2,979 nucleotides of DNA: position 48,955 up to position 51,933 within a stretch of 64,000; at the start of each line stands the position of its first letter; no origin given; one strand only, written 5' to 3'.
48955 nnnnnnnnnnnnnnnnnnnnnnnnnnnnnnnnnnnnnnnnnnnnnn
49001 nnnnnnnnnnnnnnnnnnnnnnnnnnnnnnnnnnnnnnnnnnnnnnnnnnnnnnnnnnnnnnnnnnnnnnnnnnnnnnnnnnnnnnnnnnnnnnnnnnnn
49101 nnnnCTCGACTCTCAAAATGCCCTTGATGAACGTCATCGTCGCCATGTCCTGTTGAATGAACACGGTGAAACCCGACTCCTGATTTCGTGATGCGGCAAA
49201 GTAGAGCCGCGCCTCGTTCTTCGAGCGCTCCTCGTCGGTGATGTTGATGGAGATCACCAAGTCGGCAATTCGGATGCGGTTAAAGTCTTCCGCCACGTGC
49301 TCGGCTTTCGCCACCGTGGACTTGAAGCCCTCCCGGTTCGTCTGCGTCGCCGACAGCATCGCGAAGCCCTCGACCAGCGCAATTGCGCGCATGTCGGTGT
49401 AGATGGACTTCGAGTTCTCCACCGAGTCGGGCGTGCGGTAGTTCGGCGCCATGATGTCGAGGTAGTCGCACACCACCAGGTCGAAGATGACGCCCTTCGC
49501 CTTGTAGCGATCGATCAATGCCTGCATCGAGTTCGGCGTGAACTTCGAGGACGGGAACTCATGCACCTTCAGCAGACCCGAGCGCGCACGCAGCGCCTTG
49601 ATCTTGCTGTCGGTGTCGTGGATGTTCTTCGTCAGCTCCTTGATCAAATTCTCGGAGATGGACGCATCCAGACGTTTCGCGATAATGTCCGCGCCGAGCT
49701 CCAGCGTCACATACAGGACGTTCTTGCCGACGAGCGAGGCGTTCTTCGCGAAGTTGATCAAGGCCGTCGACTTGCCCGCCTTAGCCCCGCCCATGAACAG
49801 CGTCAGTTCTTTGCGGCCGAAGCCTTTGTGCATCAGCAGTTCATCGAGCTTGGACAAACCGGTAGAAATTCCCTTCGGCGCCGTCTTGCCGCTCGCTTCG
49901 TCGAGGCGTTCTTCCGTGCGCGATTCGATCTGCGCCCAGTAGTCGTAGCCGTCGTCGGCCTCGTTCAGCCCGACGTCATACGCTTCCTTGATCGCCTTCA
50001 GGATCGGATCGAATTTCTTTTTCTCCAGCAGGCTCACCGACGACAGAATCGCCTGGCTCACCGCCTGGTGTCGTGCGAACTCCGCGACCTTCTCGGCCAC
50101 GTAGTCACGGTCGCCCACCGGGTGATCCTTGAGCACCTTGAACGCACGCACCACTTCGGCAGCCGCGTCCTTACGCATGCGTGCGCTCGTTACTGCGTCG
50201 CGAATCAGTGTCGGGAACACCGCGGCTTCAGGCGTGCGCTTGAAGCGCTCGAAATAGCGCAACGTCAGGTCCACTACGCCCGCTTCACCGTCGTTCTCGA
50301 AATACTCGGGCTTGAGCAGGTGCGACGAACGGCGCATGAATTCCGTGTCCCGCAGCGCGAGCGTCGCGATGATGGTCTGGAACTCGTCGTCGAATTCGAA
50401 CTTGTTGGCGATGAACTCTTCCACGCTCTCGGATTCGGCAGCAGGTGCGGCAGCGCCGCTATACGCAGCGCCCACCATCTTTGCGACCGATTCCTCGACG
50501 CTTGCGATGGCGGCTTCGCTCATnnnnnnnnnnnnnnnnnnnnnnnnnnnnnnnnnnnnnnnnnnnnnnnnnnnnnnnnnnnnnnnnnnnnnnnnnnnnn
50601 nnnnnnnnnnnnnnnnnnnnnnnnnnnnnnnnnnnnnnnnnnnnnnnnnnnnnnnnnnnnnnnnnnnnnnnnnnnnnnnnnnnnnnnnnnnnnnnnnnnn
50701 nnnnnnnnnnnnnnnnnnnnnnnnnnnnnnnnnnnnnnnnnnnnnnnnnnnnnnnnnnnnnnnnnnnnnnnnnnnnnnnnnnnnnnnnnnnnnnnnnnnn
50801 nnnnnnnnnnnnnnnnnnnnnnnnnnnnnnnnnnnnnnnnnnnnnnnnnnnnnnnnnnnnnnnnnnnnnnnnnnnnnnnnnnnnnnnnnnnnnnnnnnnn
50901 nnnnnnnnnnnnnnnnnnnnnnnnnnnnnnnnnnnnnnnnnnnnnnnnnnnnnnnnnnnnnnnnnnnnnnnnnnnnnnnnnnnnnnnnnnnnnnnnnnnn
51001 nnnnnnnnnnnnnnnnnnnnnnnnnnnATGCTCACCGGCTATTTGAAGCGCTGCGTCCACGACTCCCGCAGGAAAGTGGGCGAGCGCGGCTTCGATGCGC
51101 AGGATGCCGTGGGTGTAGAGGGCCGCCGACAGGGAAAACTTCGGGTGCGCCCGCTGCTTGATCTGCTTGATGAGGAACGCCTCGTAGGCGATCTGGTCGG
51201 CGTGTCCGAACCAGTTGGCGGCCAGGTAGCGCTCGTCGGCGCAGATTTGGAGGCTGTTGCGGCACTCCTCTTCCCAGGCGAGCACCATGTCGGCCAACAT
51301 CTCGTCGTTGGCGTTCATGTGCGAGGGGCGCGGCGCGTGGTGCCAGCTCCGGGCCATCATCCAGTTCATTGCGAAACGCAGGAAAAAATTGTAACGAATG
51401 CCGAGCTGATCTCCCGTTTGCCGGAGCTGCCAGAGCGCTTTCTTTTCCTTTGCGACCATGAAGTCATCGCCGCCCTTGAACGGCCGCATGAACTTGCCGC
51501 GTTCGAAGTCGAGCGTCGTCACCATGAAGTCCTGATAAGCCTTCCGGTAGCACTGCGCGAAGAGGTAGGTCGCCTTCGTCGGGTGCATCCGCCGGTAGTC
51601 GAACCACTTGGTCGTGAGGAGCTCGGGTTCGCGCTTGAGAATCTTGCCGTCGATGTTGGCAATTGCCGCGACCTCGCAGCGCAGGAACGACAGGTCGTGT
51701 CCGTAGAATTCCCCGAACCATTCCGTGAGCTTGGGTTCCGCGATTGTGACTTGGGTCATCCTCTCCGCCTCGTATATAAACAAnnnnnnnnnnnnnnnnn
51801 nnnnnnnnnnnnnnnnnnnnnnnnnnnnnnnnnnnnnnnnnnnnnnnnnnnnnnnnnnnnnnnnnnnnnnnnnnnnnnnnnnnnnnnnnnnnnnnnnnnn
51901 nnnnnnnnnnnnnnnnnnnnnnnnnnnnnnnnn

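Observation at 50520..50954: Phage-encoded Hfq-like Sm protein downstream of the replicative helicase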

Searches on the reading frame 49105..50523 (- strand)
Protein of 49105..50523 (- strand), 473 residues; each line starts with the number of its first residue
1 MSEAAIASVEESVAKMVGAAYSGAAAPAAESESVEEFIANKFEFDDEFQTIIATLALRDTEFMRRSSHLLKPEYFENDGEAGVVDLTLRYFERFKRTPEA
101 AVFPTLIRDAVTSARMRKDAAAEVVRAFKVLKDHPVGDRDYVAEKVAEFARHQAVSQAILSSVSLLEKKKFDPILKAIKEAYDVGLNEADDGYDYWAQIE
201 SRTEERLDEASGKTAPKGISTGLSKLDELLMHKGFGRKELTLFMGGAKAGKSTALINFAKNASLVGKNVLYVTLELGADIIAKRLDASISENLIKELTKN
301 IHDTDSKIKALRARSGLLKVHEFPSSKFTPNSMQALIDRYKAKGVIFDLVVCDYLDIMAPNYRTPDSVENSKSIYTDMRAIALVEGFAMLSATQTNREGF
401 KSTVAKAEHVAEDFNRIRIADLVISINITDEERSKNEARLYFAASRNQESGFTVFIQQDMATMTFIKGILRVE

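Call 4: search_protein_families(library=pfam, proteins=[window:49105-50523:-], max_evalue=1)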
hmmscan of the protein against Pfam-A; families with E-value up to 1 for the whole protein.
window:49105-50523:- (473 aa): 7 families
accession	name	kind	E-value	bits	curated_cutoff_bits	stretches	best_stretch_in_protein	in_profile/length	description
PF03796.21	DnaB_C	-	2.2e-12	47.3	27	1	218-398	1-181/255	DnaB-like helicase C terminal domain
PF06745.19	ATPase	-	1.5e-07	31.5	26.6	1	219-286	1-68/231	KaiC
PF13481.12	AAA_25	-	1.4e-05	25.3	27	1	230-387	25-182/195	AAA domain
PF20307.4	divDNAB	-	1.7e-05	24.1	26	1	319-402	173-257/356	Divergent DnaB-like ATPase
PF22089.2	DIP2116-like_N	-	0.025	14.7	27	1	245-314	58-123/165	DIP2116-like, N-terminal domain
PF19969.4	VMAP-M8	-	0.031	15.2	27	0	395-429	43-77/97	vWA-MoxR associated protein middle region (VMAP-M) 8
PF13173.12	AAA_14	-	0.16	12.4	27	1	240-296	4-57/129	AAA domain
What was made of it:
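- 49102..50523 (-): DnaB-like replicative helicase; its start overlaps the Hfq-like stop (ATGA). Pfam DnaB_C (call 4).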

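Call 14: search_dna_similar(collection=phages, query=window:49105-50523:-, mode=protein, max_rows=25)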
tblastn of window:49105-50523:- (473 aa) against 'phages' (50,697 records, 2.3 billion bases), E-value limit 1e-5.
Records with a match: 3341; places in all: 3344; records where one place covers at least 80% of the query: 1765.
Best place of each record, by identity: <60% 3341.
By first word of the organism name: Escherichia 677; Synechococcus 377; Staphylococcus 339; Klebsiella 335; Bacillus 243; Salmonella 205; Vibrio 175; Shigella 89; Aeromonas 81; Acinetobacter 71; and 71 more.
By host as written in the record: - 524; Escherichia coli 282; Klebsiella pneumoniae 113; Staphylococcus aureus 111; Synechococcus 107; Listeria monocytogenes 43; Synechococcus sp. 38; Escherichia coli O157:H7 38; and 767 more.
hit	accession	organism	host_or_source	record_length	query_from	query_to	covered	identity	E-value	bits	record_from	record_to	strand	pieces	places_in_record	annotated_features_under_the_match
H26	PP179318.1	Pseudomonas phage Nican01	Pseudomonas syringae CC0094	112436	39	472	92%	45.5%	3e-115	378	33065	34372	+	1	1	replicative DNA helicase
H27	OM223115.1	Pseudomonas phage hairong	Pseudomonas syringae pv. actinidiae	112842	42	472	91%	45.9%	2e-117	384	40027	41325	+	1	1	replicative DNA helicase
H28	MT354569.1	Pseudomonas phage phiK7B1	Pseudomonas syringae pv. actinidiae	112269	39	472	92%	45.3%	6e-115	377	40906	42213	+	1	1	putative DNA helicase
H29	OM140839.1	Pseudomonas phage ZY21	Pseudomonas syringae pv. actinidiae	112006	39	472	92%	45.3%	6e-115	377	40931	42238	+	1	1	replicative DNA helicase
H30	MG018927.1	Pseudomonas phage nickie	Pseudomonas syringae pv. avii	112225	39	472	92%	45.1%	9e-114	374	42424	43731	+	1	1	replicative DNA helicase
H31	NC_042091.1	Pseudomonas phage nickie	Pseudomonas syringae pv. avii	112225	39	472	92%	45.1%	9e-114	374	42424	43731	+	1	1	DnaB-like replicative helicase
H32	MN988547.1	Rhizobium phage RHph_Y2_11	Rhizobium etli Y2_11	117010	41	470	91%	41.6%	7e-105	348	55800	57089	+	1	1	putative DNA helicase DnaB-like protein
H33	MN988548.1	Rhizobium phage RHph_Y2_17_1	Rhizobium etli Y2_17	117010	41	470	91%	41.6%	7e-105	348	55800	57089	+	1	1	putative DNA helicase DnaB-like protein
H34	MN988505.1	Rhizobium phage RHph_N1_10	Rhizobium phaseoli N1_10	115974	39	470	91%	41.4%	6e-106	351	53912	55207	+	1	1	putative DNA helicase DnaB-like protein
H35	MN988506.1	Rhizobium phage RHph_N1_15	Rhizobium phaseoli N1_15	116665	39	470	91%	41.4%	6e-106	351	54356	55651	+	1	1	putative DNA helicase DnaB-like protein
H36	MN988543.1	Rhizobium phage RHph_N2_6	Rhizobium phaseoli N2_6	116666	39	470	91%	41.4%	6e-106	351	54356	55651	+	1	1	putative DNA helicase DnaB-like protein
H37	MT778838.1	Rhizobium phage V1VFA-S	-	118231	41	470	91%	41.5%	1e-103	345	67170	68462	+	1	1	DNA helicase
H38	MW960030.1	Rhizobium phage RHph_X66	R. phaseoli sv. phaseoli INC 2-5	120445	41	473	92%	41.0%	5e-105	348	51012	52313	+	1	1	putative DNA helicase DnaB-like protein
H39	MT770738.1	Rhizobium phage B1VFA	Rhizobium leguminosarum VF39SM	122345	41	473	92%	41.0%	5e-104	346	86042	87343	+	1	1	DNA primase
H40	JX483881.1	Rhizobium phage RHEph10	Rhizobium etli CFN42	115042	41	470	91%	41.2%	3e-105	349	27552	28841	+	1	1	putative DNA helicase DnaB-like protein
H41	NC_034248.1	Rhizobium phage RHEph10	Rhizobium etli CFN42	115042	41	470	91%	41.2%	3e-105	349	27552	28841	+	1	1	putative DNA helicase DnaB-like protein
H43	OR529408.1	Stenotrophomonas phage BUCTxx99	Stenotrophomonas maltophilia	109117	37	473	92%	39.0%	2e-96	323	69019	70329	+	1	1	DnaB-like helicase C-terminal domain-containing protein | hypothetical protein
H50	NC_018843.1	Salmonella phage SSU5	Salmonella enterica subsp. enterica ...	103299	43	472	91%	38.7%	1e-89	304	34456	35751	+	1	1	DnaB-like replicative helicase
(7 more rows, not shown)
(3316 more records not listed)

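Call 16: get_annotated_region(hit=H31, flank=4000)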
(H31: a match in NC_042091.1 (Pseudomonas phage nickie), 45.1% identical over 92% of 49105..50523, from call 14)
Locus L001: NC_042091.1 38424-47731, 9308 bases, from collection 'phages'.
description: Pseudomonas phage nickie, complete genome.
organism: Pseudomonas phage nickie (NCBI taxid 2048977)
taxonomy: Viruses; Duplodnaviria; Heunggongvirae; Uroviricota; Caudoviricetes; Nickievirus; Nickievirus nickie
host: Pseudomonas syringae pv. avii; source: wastewater; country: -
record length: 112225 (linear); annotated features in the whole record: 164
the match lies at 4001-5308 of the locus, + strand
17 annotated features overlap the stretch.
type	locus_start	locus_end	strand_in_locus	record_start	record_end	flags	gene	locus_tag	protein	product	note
CDS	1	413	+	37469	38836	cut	-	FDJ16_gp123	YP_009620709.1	lipase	-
CDS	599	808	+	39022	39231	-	-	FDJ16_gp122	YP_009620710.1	holin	-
CDS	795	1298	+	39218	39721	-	-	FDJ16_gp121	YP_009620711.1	endolysin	-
CDS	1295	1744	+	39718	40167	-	-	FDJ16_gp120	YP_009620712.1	hypothetical protein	-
CDS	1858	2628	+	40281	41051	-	ybeZ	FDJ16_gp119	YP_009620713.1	PhoH-like phosphate starvation-inducible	-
CDS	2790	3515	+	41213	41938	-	-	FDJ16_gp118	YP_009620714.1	hypothetical protein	-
CDS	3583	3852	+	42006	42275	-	-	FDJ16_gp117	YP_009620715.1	hypothetical protein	-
CDS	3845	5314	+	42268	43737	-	-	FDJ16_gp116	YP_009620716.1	DnaB-like replicative helicase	-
CDS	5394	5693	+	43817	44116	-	-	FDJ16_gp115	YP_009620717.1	hypothetical protein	-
CDS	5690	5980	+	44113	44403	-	-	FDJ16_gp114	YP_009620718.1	hypothetical protein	-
CDS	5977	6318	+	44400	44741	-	-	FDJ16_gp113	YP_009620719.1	hypothetical protein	-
CDS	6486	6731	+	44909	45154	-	-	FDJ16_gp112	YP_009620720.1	hypothetical protein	-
CDS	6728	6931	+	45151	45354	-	-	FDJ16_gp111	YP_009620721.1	hypothetical protein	-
CDS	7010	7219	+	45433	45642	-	-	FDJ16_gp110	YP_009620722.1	hypothetical protein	-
CDS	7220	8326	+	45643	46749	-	dnaG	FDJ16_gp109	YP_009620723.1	DNA primase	-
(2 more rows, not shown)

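Call 17: get_annotated_region(hit=H37, flank=4000)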
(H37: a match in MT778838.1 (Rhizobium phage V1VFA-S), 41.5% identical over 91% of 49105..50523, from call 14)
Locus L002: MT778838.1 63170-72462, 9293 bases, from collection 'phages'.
description: Rhizobium phage V1VFA-S, complete genome.
organism: Rhizobium phage V1VFA-S (NCBI taxid 2763532)
taxonomy: Viruses; Duplodnaviria; Heunggongvirae; Uroviricota; Caudoviricetes
host: -; source: -; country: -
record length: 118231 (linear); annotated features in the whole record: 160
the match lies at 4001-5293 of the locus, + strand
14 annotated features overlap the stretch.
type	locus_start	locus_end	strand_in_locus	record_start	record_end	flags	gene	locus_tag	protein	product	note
CDS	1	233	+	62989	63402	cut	-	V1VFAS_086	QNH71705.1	hypothetical protein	-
CDS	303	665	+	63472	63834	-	-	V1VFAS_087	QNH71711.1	hypothetical protein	-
CDS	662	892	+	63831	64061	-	-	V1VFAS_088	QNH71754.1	hypothetical protein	-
CDS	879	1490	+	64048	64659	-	-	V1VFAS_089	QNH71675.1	hypothetical protein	-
CDS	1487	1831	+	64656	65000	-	-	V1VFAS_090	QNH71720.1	hypothetical protein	-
CDS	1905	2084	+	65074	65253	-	-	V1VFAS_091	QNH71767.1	hypothetical protein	-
CDS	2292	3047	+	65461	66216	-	-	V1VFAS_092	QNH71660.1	phosphate starvation-inducible protein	Phosphate starvation-inducible protein PhoH, predicted ATPase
CDS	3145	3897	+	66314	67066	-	-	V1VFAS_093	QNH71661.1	hypothetical protein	-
CDS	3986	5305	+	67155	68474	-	-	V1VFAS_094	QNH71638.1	DNA helicase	-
CDS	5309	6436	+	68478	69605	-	-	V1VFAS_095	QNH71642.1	DNA primase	-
CDS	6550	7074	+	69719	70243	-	-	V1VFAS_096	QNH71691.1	hypothetical protein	-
CDS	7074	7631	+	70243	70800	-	-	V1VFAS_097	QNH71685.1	hypothetical protein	-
CDS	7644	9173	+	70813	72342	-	-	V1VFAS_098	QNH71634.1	putative DNA ligase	-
CDS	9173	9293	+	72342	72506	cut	-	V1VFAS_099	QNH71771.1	hypothetical protein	-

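Call 20: get_annotated_region(hit=H50, flank=3000)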
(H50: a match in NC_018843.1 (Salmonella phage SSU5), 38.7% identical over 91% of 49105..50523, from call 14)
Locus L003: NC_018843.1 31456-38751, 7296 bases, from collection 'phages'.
description: Salmonella phage SSU5, complete genome.
organism: Salmonella phage SSU5 (NCBI taxid 1177632)
taxonomy: Viruses; Duplodnaviria; Heunggongvirae; Uroviricota; Caudoviricetes
host: Salmonella enterica subsp. enterica serovar Typhimurium strain LT2; source: -; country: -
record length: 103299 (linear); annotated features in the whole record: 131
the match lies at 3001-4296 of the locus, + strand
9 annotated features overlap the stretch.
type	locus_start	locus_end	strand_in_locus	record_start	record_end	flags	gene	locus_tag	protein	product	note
CDS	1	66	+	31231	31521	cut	-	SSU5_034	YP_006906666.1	hypothetical protein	-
CDS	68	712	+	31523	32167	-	-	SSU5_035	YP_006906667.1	hypothetical protein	-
CDS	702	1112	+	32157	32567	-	-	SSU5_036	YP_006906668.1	hypothetical protein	-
CDS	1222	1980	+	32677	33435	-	-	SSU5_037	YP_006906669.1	DUF2971 domain-containing protein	-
CDS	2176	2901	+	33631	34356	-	-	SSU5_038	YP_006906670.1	hypothetical protein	-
CDS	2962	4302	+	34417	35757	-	-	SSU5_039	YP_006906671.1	DnaB-like replicative helicase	-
CDS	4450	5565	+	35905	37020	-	-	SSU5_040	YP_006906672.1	putative DNA primase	-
CDS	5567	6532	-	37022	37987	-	-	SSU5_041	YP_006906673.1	hypothetical protein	-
CDS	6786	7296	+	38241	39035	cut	-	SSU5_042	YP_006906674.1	hypothetical protein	-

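Call 21: get_annotated_region(hit=H43, flank=3000)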
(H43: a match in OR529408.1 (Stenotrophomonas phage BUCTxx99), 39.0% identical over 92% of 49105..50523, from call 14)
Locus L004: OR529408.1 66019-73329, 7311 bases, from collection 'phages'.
description: Stenotrophomonas phage BUCTxx99, complete genome.
organism: Stenotrophomonas phage BUCTxx99 (NCBI taxid 3092590)
taxonomy: Viruses; Duplodnaviria; Heunggongvirae; Uroviricota; Caudoviricetes
host: Stenotrophomonas maltophilia; source: sewage; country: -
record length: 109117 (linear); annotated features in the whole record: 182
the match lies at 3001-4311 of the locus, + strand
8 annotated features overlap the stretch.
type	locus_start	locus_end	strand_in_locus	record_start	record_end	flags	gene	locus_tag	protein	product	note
CDS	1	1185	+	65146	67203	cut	-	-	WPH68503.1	LAGLIDADG family homing endonuclease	-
CDS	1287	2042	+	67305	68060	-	-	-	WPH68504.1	PhoH family protein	-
CDS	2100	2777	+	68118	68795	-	-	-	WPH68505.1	hypothetical protein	-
CDS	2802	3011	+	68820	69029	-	-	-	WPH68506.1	hypothetical protein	-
CDS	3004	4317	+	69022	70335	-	-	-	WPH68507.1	DnaB-like helicase C-terminal domain-containing protein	-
CDS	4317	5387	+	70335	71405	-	-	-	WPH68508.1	DNA primase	-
CDS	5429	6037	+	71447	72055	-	-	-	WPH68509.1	hypothetical protein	-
CDS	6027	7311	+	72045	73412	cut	-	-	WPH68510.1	hypothetical protein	-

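Call 22: get_annotated_region(hit=H41, flank=3000)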
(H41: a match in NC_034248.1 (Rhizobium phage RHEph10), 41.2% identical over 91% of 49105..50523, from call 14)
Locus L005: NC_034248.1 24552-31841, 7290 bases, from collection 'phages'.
description: Rhizobium phage RHEph10, complete genome.
organism: Rhizobium phage RHEph10 (NCBI taxid 1220717)
taxonomy: Viruses; Duplodnaviria; Heunggongvirae; Uroviricota; Caudoviricetes
host: Rhizobium etli CFN42; source: -; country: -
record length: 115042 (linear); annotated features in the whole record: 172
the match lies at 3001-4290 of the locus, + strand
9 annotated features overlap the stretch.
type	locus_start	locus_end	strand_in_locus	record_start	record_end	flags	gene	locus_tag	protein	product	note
CDS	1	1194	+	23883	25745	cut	-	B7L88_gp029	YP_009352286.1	DNA transfer protein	POG0915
CDS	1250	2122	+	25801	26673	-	-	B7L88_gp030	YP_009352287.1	PhoH-like phosphate starvation-inducible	PhoH-like protein, POG0160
CDS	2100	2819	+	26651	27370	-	-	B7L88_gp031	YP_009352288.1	hypothetical protein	-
CDS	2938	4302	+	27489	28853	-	-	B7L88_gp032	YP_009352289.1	putative DNA helicase DnaB-like protein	DNA helicase, DnaB-like, C-terminal, POG0010; POG0825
CDS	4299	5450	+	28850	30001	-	-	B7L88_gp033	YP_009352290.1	putative DNA primase protein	POG0311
CDS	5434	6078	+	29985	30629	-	-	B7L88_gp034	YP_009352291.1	hypothetical protein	WGR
CDS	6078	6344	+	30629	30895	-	-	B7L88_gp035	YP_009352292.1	hypothetical protein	-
CDS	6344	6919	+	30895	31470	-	-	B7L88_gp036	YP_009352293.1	hypothetical protein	-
CDS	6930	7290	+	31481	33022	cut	-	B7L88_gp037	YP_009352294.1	putative ATP-dependent DNA ligase protein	DNA ligase, ATP-dependent, C-terminal, POG0469; POG0135; POG0470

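Call 24: search_protein_families(library=pfam, proteins=[L001:3583-3849:+, L004:2802-3008:+], max_evalue=1)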
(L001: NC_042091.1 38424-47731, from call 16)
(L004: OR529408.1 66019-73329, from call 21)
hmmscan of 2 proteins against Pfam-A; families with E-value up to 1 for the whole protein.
L001:3583-3849:+ (89 aa): 2 families
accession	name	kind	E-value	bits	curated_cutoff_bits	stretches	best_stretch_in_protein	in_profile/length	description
PF17209.9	Hfq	-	4.4e-05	23.4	27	1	22-59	4-41/64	Hfq protein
PF21979.2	Hfq_1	-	0.011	16.2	27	1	24-60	7-43/61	Hfq related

L004:2802-3008:+ (69 aa): 0 families

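Call 75: search_protein_families(library=phrogs, proteins=[L001:3583-3849:+, L004:2802-3008:+], max_evalue=0.01)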
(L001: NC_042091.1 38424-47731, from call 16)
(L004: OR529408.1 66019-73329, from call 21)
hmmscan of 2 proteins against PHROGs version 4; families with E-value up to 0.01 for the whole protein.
L001:3583-3849:+ (89 aa): 0 families

L004:2802-3008:+ (69 aa): 0 families

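Call 76: search_dna_similar(collection=phages, query=L001:3583-3849:+, mode=protein, max_evalue=0.01, max_rows=40)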
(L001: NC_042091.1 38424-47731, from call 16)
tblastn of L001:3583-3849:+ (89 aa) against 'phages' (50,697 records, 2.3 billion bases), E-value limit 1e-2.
Records with a match: 6; places in all: 6; records where one place covers at least 80% of the query: 6.
Best place of each record, by identity: >=99% 2; 60-80% 3; <60% 1.
By first word of the organism name: Pseudomonas 6.
By host as written in the record: Pseudomonas syringae pv. actinidiae 3; Pseudomonas syringae pv. avii 2; Pseudomonas syringae CC0094 1.
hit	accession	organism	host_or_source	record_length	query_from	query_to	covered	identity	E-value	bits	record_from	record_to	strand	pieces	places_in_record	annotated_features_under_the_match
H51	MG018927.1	Pseudomonas phage nickie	Pseudomonas syringae pv. avii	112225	1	89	100%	100.0%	4e-55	187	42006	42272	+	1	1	hypothetical protein | replicative DNA helicase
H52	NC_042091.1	Pseudomonas phage nickie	Pseudomonas syringae pv. avii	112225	1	89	100%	100.0%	4e-55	187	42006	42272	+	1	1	hypothetical protein | DnaB-like replicative helicase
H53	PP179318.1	Pseudomonas phage Nican01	Pseudomonas syringae CC0094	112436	1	89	100%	62.9%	2e-32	122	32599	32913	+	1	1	hfq: RNA-binding protein Hfq | replicative DNA helicase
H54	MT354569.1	Pseudomonas phage phiK7B1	Pseudomonas syringae pv. actinidiae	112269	1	89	100%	62.5%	7e-31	118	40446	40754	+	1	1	hypothetical protein | putative DNA helicase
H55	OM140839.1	Pseudomonas phage ZY21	Pseudomonas syringae pv. actinidiae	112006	1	89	100%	60.6%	2e-29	114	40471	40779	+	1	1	hypothetical protein | replicative DNA helicase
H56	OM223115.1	Pseudomonas phage hairong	Pseudomonas syringae pv. actinidiae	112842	11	83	82%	47.9%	9e-11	61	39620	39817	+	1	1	hypothetical protein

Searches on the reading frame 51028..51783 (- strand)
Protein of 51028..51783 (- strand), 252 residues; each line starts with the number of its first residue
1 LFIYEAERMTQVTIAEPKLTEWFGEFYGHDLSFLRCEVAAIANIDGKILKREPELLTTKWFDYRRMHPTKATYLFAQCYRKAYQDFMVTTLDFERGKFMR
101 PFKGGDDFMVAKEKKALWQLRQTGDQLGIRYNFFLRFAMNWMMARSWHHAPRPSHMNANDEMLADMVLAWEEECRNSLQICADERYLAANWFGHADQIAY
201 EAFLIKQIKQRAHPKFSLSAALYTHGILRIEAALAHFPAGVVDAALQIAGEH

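Call 4: search_protein_families(library=pfam, proteins=[window:51028-51783:-], max_evalue=1)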
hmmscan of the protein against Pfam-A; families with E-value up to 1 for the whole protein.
window:51028-51783:- (252 aa): 0 families
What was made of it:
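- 51025..51783 (-): Conserved protein of unknown function (phrog_2500), always immediately upstream; probable true start is the ATG at 51759. No Pfam hit (call 4).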

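Call 5: search_protein_families(library=phrogs, proteins=[window:51028-51783:-], max_evalue=0.01)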
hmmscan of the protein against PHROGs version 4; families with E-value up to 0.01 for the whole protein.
window:51028-51783:- (252 aa): 1 family
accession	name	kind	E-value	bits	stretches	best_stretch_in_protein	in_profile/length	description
phrog_2500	-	unknown function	3.5e-60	204.5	1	9-246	1-244/248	-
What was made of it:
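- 51025..51783 (-): PHROG 2500 at 3.5e-60 (call 5).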

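Call 84: search_solved_structures(query=A6, max_evalue=10)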
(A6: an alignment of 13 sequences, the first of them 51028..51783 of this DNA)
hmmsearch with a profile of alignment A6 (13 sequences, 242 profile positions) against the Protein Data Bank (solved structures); distinct sequences matched with E-value up to 10: 0.
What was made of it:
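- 51025..51783 (-): No PDB hit even with a profile (call 84).
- Tried and rejected: The upstream conserved protein (phrog_2500) has no Pfam hit and no PDB profile hit, so it gives no functional clue (calls 4, 5, 84).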
